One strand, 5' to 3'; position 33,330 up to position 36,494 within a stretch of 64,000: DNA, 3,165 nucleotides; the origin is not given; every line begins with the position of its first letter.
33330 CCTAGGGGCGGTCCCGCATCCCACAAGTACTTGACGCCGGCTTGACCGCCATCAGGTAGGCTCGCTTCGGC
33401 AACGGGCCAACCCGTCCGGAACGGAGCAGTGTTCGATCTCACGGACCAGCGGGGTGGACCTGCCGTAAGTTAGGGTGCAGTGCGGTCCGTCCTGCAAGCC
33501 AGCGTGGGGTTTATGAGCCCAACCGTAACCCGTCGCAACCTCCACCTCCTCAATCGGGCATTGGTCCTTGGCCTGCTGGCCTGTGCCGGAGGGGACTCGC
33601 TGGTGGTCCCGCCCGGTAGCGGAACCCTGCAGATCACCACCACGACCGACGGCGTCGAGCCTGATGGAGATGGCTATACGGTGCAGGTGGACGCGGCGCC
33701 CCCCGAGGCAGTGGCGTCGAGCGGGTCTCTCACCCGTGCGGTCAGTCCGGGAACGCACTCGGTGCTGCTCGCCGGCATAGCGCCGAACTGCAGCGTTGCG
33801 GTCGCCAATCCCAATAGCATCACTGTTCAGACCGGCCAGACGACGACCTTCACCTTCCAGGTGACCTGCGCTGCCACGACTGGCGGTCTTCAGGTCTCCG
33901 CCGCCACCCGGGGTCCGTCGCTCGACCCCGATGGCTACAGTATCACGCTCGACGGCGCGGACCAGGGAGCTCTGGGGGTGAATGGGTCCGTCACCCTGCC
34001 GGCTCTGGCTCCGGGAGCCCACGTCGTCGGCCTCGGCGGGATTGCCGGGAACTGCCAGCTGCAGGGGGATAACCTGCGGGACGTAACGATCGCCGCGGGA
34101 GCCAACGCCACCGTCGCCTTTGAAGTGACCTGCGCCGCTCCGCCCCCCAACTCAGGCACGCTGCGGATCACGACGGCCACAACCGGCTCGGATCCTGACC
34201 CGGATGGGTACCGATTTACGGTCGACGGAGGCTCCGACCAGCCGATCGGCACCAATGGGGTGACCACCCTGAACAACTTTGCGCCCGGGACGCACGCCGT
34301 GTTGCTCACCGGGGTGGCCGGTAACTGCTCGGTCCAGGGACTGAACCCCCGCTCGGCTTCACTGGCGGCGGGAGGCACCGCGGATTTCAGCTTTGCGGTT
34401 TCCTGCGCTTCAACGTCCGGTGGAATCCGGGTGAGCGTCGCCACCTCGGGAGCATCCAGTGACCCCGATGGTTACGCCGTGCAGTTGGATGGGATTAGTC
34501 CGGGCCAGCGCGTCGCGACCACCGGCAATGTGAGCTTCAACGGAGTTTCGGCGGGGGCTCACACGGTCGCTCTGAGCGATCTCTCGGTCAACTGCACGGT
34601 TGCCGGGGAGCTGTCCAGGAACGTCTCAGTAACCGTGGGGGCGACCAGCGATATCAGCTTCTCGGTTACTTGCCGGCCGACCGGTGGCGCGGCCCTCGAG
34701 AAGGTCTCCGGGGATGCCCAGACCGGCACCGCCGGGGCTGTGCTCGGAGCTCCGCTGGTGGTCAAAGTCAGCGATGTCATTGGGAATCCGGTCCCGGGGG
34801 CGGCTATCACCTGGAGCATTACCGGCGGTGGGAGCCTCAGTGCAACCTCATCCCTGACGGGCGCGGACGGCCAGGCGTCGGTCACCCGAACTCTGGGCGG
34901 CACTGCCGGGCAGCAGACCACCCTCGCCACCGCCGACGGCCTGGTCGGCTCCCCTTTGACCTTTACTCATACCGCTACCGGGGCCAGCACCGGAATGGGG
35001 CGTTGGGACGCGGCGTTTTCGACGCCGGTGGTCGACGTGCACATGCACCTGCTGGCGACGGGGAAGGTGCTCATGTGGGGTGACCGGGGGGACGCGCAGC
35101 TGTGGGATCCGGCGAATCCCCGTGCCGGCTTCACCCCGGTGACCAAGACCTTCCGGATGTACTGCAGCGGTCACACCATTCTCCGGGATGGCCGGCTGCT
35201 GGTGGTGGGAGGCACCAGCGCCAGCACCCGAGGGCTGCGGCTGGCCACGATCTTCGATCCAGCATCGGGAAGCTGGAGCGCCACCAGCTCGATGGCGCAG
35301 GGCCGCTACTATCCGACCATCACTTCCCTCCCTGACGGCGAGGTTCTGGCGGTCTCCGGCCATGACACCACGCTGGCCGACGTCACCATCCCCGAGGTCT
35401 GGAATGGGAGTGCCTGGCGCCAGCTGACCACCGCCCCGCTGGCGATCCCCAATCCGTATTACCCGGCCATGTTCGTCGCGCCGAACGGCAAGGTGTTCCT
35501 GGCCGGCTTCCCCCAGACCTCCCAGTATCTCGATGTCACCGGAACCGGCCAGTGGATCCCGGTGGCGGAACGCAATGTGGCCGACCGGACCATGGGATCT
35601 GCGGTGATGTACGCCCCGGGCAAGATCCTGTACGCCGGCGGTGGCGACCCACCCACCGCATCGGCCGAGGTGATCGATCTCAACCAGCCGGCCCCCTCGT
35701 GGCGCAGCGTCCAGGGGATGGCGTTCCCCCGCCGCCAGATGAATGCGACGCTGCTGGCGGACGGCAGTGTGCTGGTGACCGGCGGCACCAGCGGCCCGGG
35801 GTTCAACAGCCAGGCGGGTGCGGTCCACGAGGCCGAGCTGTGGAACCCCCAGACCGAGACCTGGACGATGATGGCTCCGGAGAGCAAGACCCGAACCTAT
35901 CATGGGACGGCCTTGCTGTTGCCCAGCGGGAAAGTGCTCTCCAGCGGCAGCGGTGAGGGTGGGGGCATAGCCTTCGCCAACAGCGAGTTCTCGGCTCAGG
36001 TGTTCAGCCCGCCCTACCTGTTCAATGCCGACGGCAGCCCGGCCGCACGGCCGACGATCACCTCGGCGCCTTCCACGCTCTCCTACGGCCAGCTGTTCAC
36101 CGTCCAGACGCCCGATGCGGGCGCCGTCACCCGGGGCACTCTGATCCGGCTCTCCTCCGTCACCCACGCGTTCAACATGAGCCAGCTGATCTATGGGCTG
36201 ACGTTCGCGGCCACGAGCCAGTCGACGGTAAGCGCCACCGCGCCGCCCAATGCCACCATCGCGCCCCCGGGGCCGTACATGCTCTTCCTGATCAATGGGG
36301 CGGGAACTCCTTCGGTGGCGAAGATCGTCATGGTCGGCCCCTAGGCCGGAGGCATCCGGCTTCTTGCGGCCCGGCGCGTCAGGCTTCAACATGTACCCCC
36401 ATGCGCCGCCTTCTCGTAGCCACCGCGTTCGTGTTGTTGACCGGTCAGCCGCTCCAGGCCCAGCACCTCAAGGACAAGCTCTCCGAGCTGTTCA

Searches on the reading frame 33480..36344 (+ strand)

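Call 105: search_protein_families(library=pfam, proteins=[window:33480-36344:+], max_evalue=0.001)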
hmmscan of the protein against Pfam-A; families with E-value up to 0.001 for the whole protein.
window:33480-36344:+ (954 aa): 7 families
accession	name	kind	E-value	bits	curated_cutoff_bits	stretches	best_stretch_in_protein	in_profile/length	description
PF09118.17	GO-like_E_set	-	2.6e-25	89.1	25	1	857-952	1-100/100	Galactose oxidase-like, Early set domain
PF13964.12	Kelch_6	-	3.3e-11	43.2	25.3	0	562-609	3-50/50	Kelch motif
PF13418.12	Kelch_4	-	5e-11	42.8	21.6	1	559-602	2-44/49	Galactose oxidase, central domain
PF07250.17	Glyoxal_oxid_N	-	4.8e-10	39.5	37.5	1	554-674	61-185/243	Glyoxal oxidase N-terminus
PF02369.22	Big_1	-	5.6e-09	36.4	34.9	1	421-494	16-89/93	Bacterial Ig-like domain (group 1)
PF01344.31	Kelch_1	-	2.3e-08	33.8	20.1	0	570-605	11-45/46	Kelch motif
PF07646.21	Kelch_2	-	6.5e-05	23.1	21.3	0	704-747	2-47/48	Kelch motif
